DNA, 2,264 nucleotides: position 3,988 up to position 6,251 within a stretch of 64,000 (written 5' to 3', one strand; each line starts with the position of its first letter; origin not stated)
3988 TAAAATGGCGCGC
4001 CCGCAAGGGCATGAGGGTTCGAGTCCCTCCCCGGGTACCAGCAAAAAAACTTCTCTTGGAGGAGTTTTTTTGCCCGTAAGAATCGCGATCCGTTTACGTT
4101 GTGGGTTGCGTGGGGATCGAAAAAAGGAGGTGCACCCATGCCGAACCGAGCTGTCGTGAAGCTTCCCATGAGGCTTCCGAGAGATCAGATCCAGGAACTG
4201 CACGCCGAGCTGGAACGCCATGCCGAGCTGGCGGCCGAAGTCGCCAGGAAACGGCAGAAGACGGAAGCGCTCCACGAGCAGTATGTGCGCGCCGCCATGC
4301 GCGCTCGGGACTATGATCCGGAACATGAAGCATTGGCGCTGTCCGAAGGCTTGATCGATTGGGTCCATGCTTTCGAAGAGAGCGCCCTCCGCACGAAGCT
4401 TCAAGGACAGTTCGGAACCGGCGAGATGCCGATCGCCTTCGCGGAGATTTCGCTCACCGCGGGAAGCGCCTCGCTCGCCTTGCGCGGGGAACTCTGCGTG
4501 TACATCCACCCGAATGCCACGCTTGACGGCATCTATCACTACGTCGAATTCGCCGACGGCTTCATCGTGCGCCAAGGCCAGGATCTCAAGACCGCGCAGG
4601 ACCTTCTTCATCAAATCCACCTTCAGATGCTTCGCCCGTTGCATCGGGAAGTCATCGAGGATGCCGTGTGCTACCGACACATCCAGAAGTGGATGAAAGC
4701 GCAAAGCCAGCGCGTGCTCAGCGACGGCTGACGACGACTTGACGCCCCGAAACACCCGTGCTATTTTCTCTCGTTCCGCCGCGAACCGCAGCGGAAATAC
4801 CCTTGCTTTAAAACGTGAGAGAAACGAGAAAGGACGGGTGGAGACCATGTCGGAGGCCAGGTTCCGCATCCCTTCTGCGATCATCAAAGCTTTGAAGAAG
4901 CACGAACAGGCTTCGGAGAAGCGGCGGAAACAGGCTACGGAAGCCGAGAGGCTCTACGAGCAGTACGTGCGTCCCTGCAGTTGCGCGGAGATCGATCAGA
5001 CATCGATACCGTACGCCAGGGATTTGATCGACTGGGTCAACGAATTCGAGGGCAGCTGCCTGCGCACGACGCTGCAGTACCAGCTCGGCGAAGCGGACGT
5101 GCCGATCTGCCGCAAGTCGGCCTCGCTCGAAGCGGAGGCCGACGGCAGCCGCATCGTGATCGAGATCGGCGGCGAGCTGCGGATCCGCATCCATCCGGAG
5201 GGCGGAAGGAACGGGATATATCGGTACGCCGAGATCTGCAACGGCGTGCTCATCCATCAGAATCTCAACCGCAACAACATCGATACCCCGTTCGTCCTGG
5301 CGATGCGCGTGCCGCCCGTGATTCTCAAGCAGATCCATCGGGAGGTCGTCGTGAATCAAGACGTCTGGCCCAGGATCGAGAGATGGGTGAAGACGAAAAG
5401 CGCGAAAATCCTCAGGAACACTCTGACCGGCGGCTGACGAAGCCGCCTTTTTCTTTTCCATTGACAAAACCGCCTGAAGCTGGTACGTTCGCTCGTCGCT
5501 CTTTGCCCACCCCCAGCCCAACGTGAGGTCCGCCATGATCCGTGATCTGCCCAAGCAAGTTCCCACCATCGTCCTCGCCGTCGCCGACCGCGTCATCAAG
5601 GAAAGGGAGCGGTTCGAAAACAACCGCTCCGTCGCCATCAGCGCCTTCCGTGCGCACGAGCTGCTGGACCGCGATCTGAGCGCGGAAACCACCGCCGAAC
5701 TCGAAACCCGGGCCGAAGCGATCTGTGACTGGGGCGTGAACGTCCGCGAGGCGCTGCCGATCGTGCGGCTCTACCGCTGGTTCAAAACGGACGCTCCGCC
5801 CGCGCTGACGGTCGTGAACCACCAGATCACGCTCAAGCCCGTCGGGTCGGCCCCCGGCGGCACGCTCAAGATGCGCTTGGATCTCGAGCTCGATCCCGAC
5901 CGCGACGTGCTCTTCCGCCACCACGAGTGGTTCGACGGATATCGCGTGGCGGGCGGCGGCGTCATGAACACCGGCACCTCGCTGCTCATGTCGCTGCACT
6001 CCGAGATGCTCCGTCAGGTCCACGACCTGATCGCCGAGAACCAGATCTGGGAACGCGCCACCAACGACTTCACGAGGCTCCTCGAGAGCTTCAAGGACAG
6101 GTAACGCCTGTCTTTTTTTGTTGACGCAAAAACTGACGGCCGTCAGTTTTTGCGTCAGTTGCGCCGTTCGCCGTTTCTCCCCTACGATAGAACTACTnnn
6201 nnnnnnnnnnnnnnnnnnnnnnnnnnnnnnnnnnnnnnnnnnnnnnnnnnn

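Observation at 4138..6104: Three tandem paralogs of an unknown ~195-aa protein family immediately downstream of tRNA-Leu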

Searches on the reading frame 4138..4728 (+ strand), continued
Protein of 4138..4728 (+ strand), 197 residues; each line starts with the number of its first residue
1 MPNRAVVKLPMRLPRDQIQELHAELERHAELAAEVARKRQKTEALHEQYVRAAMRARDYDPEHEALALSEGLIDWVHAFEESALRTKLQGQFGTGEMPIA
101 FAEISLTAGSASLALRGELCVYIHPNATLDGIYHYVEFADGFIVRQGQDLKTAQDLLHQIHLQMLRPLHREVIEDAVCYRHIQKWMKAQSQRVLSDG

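Call 53: predict_structure(alignment_id=A6)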
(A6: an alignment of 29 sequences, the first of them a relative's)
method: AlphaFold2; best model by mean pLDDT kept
length: 189 residues; sequences in the alignment: 29
mean_pLDDT: 95.6   pTM: 0.85
mean pLDDT of the five models: 95.6, 95.1, 94.8, 94.2, 92.9
residues with pLDDT >= 90: 175; 70-90: 14; 50-70: 0; < 50: 0
segments of 3 or more residues with pLDDT < 50: none
pLDDT, mean of each block of 10 residues (from residue 1): 89 98 96 97 94 96 98 97 92 98 96 98 96 97 95 97 98 96 89
secondary structure, 60 per line:
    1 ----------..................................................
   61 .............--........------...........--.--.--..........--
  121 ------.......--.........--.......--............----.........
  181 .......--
elements in order: H11-73 H76-83 E90-100 E109-118 E127-133 E136-144 H147-153 H156-167 H172-187

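Call 59: fold_search(model_id=the predicted structure, library=pdb)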
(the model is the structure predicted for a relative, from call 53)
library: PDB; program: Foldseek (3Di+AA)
matches with E <= 10: 542; with E <= 0.001: 0
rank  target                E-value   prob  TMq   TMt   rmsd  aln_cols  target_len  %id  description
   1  2wy3_A                1.7e-01  0.23  0.23  0.25   7.5        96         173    9  Structure of the HCMV UL16-MICB complex elucidates select binding of a viral immunoevasin to diverse NKG2D ligands (released 2010-02-02)
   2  8tm0_C                3.9e-01  0.18  0.24  0.27   7.4       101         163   11  Preclinical Characterization of Pan-NKG2D Ligand-Binding NKG2D Receptor Decoys (released 2024-04-17)
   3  9rpt_B                4.9e-01  0.11  0.18  0.22  12.7       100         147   12  Cryo-EM structure of the open state of Shigella flexneri LptDE bound by the RBP of Oekolampad phage (released 2025-12-10)
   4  7zw0_sj               5.2e-01  0.06  0.18  0.22  17.5       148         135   15  FAP-80S Complex - Rotated state (released 2022-10-05)
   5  2cye_A                5.9e-01  0.08  0.16  0.22  13.2        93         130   13  Crystal structure of Thioesterase complexed with coenzyme A and Zn from Thermus thermophilus HB8 (released 2006-01-06)
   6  7rno_MODEL_1_A        6.3e-01  0.08  0.19  0.15   8.5        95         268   17  Model of the Ac-6-FP/hpMR1/bB2m/TAPBPR complex from integrated docking, NMR and restrained MD (released 2022-05-11)
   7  2cwz_B                6.3e-01  0.08  0.15  0.20  14.1       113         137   13  Crystal structure of the Thermus thermophilus hypothetical protein TTHA0967, a thioesterase superfamily member (released 2005-12-27)
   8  2cye_C                6.7e-01  0.11  0.16  0.22  10.3        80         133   15  Crystal structure of Thioesterase complexed with coenzyme A and Zn from Thermus thermophilus HB8 (released 2006-01-06)
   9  9r2r_A                6.7e-01  0.03  0.13  0.17  15.4       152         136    8  De novo designed M7 protein fold (released 2025-05-14)
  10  5owv_C                7.1e-01  0.07  0.17  0.06  33.6       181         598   12  An oligomerised bacterial dynamin pair provides a mechanism for the long-range sensing and tethering of membranes (released 2018-09-05)
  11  2gf6_C                7.6e-01  0.12  0.14  0.20   8.3        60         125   23  CRYSTAL STRUCTURE OF A PUTATIVE THIOESTERASE (SSO2295) FROM SULFOLOBUS SOLFATARICUS AT 1.91 A RESOLUTION (released 2006-04-18)
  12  2cye_D                7.6e-01  0.10  0.16  0.23  10.1        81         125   15  Crystal structure of Thioesterase complexed with coenzyme A and Zn from Thermus thermophilus HB8 (released 2006-01-06)
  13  8t8d_D                7.6e-01  0.03  0.12  0.12  19.1       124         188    8  Structure of Helicobacter pylori adhesin A, HpaA (released 2024-01-31)
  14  2e2d_C                8.1e-01  0.08  0.15  0.16   9.9        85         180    8  Flexibility and variability of TIMP binding: X-ray structure of the complex between collagenase-3/MMP-13 and TIMP-2 (released 2007-03-13)
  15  8tm2_C                8.6e-01  0.12  0.24  0.26   7.5        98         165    9  Preclinical Characterization of Pan-NKG2D Ligand-Binding NKG2D Receptor Decoys (released 2024-04-17)
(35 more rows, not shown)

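Call 70: fold_search(model_id=the predicted structure, library=viral)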
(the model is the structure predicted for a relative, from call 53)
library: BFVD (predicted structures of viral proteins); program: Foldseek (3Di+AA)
matches with E <= 10: 842; with E <= 0.001: 0
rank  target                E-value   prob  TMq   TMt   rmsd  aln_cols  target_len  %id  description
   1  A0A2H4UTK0            2.7e-02  0.11  0.14  0.15  27.5       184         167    7  Transmembrane protein [Bodo saltans virus]
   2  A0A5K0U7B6            5.7e-02  0.11  0.15  0.16  24.4       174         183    9  DUF3592 domain-containing protein [Yasminevirus sp. GU-2018]
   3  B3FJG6                6.8e-02  0.13  0.17  0.20  24.9       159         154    9  Putative NrdC.7 [Pseudomonas phage 201phi2-1]
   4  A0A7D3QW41            6.8e-02  0.12  0.17  0.14  19.0       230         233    6  Uncharacterized protein [Fadolivirus FV1/VV64]
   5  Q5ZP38                7.7e-02  0.38  0.23  0.11  17.4       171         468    9  Uncharacterized protein [Bracoviriform congregatae]
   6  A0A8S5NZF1            7.7e-02  0.35  0.21  0.12  14.0       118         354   17  dihydrofolate reductase [Myoviridae sp. ctLnO19]
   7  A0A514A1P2            7.7e-02  0.23  0.21  0.28  13.1       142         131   10  Uncharacterized protein [Aeromonas phage LAh10]
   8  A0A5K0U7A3            7.7e-02  0.11  0.14  0.17  19.8       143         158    8  Uncharacterized protein [Yasminevirus sp. GU-2018]
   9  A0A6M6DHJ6            8.7e-02  0.09  0.14  0.15  24.7       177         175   11  (no name in the UniProt tables at hand)
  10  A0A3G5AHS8            8.7e-02  0.09  0.13  0.13  15.0       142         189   10  Uncharacterized protein [Solivirus sp.]
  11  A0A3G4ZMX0            9.3e-02  0.33  0.26  0.18  27.1       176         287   12  Uncharacterized protein [Terrestrivirus sp.]
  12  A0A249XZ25            9.9e-02  0.08  0.15  0.19  20.4       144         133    8  Thioredoxin [Escherichia phage ECO4]
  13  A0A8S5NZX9            1.1e-01  0.11  0.17  0.11  12.4       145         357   16  Uncharacterized protein [Myoviridae sp. ctLnO19]
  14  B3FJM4                1.2e-01  0.21  0.23  0.28  14.9       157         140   10  Uncharacterized protein [Pseudomonas phage 201phi2-1]
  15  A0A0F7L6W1            1.3e-01  0.25  0.20  0.32  10.5       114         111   16  Uncharacterized protein [uncultured marine virus]
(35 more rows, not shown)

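Call 75: list_cluster_members(proteins=[P0001, P0002, P0003, P0007, P0019, P0028, P0032, P0020, P0024, P0017])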
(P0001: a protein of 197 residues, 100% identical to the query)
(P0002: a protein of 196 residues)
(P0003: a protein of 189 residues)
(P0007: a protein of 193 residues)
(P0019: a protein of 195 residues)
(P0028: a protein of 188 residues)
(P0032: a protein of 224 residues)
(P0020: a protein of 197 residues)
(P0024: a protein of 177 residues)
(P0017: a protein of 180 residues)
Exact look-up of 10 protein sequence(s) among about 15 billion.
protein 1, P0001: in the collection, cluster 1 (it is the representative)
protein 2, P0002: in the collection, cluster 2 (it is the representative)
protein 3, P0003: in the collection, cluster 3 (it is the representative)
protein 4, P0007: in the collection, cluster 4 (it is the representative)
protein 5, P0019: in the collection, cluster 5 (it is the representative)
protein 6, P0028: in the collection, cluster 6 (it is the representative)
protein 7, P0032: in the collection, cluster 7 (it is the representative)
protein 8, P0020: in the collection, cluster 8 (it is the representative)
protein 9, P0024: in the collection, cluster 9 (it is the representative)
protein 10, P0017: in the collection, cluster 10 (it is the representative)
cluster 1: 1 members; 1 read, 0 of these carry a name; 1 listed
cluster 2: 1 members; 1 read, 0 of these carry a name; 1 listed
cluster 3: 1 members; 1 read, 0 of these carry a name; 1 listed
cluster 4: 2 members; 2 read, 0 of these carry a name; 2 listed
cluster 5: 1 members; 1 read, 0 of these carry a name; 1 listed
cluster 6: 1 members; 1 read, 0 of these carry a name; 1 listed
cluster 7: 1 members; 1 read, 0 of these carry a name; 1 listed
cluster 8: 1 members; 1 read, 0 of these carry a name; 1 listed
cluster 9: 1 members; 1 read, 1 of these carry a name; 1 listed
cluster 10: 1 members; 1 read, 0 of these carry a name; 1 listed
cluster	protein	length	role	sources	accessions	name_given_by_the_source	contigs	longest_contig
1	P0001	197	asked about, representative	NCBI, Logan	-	-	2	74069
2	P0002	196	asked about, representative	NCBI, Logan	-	-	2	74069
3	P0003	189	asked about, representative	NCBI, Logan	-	-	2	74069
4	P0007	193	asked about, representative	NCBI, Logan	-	-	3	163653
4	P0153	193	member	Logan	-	-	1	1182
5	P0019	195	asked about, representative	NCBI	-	-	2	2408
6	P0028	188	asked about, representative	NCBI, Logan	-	-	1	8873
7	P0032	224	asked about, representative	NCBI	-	-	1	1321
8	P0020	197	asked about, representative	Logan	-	-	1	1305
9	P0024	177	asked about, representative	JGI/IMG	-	hypothetical protein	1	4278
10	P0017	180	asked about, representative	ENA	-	-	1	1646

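Call 76: find_related_loci(query=A4, collection=viral_contigs, flank=5000)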
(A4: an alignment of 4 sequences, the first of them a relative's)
Query A4 (189 aa) in viral_contigs; peptide patterns used: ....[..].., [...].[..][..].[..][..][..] (x = any residue, [..] = any of these).
72 stretches matched a pattern, but none encodes a relative of the query by tblastn (E <= 1e-3).

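Call 77: find_encoding_contigs(protein=P0028, flank=10000, max_places=2)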
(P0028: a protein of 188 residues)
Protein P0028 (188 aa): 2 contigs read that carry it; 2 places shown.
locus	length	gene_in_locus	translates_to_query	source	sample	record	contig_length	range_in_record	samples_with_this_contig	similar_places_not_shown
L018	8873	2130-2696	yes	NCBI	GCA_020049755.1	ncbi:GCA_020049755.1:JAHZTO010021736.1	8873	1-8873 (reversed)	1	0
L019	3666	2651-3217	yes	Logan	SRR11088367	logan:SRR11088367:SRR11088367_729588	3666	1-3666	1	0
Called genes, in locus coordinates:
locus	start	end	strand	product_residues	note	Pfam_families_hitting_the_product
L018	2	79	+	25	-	?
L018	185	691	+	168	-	-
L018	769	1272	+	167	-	PF01844:HNH (weak), PF13392:HNH_3 (faint)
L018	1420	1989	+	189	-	-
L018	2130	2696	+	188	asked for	-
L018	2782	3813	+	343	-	PF05496:RuvB_N, PF00004:AAA, PF07728:AAA_5 (weak), PF17864:AAA_lid_4, PF05491:WHD_RuvB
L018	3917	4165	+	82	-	-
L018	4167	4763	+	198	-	-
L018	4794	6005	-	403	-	PF16158:N_BRCA1_IG (faint), PF00768:Peptidase_S11, PF13354:Beta-lactamase2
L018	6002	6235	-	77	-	-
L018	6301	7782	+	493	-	PF01943:Polysacc_synt, PF13440:Polysacc_synt_3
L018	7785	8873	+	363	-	?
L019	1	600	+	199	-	?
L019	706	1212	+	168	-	-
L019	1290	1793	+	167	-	PF01844:HNH (weak), PF13392:HNH_3 (faint)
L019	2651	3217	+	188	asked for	-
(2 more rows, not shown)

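Call 78: find_encoding_contigs(protein=P0024, flank=10000, max_places=2)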
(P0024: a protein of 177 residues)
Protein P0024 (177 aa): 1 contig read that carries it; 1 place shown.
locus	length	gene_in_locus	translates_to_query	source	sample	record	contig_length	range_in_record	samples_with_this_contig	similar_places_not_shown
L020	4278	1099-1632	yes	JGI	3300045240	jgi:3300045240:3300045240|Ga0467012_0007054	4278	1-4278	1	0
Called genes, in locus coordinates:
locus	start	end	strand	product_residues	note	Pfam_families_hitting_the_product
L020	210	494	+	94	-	-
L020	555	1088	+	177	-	-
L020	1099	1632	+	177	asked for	-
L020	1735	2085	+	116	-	-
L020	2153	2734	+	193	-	-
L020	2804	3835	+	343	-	PF05496:RuvB_N, PF00004:AAA, PF07728:AAA_5 (weak), PF17864:AAA_lid_4, PF05491:WHD_RuvB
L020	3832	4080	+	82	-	-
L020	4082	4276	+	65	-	?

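Call 81: search_protein_families(library=pfam, alignment_id=A6, max_evalue=10)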
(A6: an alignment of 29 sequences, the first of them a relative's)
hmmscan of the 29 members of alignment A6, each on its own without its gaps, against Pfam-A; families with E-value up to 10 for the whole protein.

A. member 1, P0003 (189 aa): 1 family
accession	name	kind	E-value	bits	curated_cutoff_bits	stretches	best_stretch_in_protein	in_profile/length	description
PF13490.11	zf-HC2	-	3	8.5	22.2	1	41-57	9-25/35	Putative zinc-finger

B. families by the number of members that match (of 29 scanned): 11 families
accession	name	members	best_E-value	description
PF02577.19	BFN_dom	1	0.0095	Bifunctional nuclease domain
PF10488.14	PP1c_bdg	1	0.044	Phosphatase-1 catalytic subunit binding region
PF11142.13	DUF2917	1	0.046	Protein of unknown function (DUF2917)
PF01883.24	FeS_assembly_P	1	0.056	Iron-sulfur cluster assembly protein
PF02311.25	AraC_binding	1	0.069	AraC-like ligand binding domain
PF00862.26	GT-B_Sucrose_synth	1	0.073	Sucrose synthase first GT-B domain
PF02657.20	SufE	1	0.075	Fe-S metabolism associated domain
PF19749.4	DUF6236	1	0.087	Family of unknown function (DUF6236)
PF01965.30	DJ-1_PfpI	1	0.11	DJ-1/PfpI family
PF02933.23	CDC48_2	1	0.22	Cell division protein 48 (CDC48), domain 2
PF13490.11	zf-HC2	1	3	Putative zinc-finger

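Call 83: search_protein_families(library=pfam, proteins=[L012:9102-9374:+, L009:2093-2392:+, L020:210-491:+, L020:1735-2082:+, L006:9027-9353:+, L018:769-1269:+, L012:8371-8904:+, L012:9435-9986:+], max_evalue=1)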
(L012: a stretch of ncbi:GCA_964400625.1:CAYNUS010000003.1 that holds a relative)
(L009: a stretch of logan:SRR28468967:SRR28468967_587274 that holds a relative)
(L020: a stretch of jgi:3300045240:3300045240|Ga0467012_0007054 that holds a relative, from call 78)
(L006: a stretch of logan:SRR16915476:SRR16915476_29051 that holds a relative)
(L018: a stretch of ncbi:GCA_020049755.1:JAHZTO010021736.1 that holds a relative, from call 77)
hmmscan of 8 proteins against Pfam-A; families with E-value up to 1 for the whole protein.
L012:9102-9374:+ (91 aa): 1 family
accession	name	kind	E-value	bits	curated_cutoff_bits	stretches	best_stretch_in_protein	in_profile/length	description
PF14801.12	TrmI-like_N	-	0.045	14.2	24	1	9-35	4-29/50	TrmI-like N-terminal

L009:2093-2392:+ (100 aa): 0 families

L020:210-491:+ (94 aa): 0 families

L020:1735-2082:+ (116 aa): 0 families

L006:9027-9353:+ (109 aa): 2 families
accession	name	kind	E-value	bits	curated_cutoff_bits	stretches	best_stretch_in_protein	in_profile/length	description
PF01503.22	PRA-PH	-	2.6e-05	25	21.3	1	32-93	32-79/86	Phosphoribosyl-ATP pyrophosphohydrolase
PF12643.12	MazG-like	-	0.0051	17.5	27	1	62-99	29-65/85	MazG-like family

L018:769-1269:+ (167 aa): 4 families
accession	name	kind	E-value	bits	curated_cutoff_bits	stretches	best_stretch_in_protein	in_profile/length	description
PF01844.29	HNH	-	5.3e-06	26.9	21.4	1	102-146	1-44/47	HNH endonuclease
PF13392.12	HNH_3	-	1.7e-05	24.8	24.8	1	114-137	13-38/46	HNH endonuclease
PF23551.1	Zn_ribbon_20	-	0.31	11.6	27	1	134-143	20-29/35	Zinc beta-ribbon domain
PF18073.7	Zn_ribbon_LapB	-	0.74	10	25.7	0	101-114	2-15/28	Rubredoxin metal binding domain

L012:8371-8904:+ (178 aa): 0 families

L012:9435-9986:+ (184 aa): 0 families

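Call 94: search_dna_similar(query=window:4138-4728:+, collection=plasmids, mode=protein, max_evalue=0.1, max_rows=5)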
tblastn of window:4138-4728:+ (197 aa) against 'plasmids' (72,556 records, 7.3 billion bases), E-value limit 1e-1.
No match.

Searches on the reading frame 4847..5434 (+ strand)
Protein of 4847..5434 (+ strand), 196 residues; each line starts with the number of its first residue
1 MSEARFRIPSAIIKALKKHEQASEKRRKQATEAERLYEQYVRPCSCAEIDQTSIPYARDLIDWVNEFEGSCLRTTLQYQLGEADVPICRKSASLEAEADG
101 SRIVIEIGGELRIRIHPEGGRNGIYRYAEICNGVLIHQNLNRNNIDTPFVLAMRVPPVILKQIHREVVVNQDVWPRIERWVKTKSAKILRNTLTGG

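Call 10: search_protein_families(library=pfam, proteins=[window:4847-5434:+], max_evalue=10)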
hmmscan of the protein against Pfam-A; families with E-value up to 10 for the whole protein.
window:4847-5434:+ (196 aa): 1 family
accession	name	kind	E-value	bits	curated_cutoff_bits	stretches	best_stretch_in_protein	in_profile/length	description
PF00862.26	GT-B_Sucrose_synth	-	0.073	12.3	23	1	132-190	80-137/290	Sucrose synthase first GT-B domain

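Call 11: search_protein_families(library=ncbifam, proteins=[window:4847-5434:+], max_evalue=10)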
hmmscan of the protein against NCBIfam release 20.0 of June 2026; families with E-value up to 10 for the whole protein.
window:4847-5434:+ (196 aa): 0 families

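Call 12: search_protein_families(library=phrogs, proteins=[window:4847-5434:+], max_evalue=10)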
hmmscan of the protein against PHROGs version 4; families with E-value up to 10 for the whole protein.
window:4847-5434:+ (196 aa): 1 family
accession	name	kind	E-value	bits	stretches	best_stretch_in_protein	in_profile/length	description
phrog_36108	-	unknown function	0.008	17.3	1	23-50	22-49/59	-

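Call 13: search_protein_families(library=padloc, proteins=[window:4847-5434:+], max_evalue=10)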
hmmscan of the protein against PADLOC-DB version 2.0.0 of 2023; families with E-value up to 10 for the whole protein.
window:4847-5434:+ (196 aa): 0 families

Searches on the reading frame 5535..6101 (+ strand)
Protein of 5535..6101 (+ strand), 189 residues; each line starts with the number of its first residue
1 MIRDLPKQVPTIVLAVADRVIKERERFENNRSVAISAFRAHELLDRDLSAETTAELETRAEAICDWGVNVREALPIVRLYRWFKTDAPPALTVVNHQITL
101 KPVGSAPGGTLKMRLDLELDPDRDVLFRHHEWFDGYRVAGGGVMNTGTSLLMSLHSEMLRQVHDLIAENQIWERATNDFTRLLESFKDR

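Call 10: search_protein_families(library=pfam, proteins=[window:5535-6101:+], max_evalue=10)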
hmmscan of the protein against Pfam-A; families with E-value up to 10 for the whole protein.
window:5535-6101:+ (189 aa): 1 family
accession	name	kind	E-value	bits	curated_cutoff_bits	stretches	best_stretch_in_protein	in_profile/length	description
PF13490.11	zf-HC2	-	3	8.5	22.2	1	41-57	9-25/35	Putative zinc-finger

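Call 11: search_protein_families(library=ncbifam, proteins=[window:5535-6101:+], max_evalue=10)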
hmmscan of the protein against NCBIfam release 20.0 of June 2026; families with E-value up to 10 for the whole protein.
window:5535-6101:+ (189 aa): 1 family
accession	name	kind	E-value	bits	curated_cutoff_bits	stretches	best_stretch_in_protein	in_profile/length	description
NF007231.0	PRK09649.1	equivalog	0.018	14.8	219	1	11-87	76-152/185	RNA polymerase sigma factor SigC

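Call 12: search_protein_families(library=phrogs, proteins=[window:5535-6101:+], max_evalue=10)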
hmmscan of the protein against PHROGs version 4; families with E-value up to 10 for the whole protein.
window:5535-6101:+ (189 aa): 0 families

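Call 13: search_protein_families(library=padloc, proteins=[window:5535-6101:+], max_evalue=10)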
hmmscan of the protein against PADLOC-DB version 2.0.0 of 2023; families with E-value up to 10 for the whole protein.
window:5535-6101:+ (189 aa): 0 families

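Call 93: search_dna_similar(query=window:5535-6101:+, collection=phages, mode=protein, max_evalue=0.1, max_rows=5)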
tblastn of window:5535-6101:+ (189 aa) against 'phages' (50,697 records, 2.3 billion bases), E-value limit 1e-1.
No match.
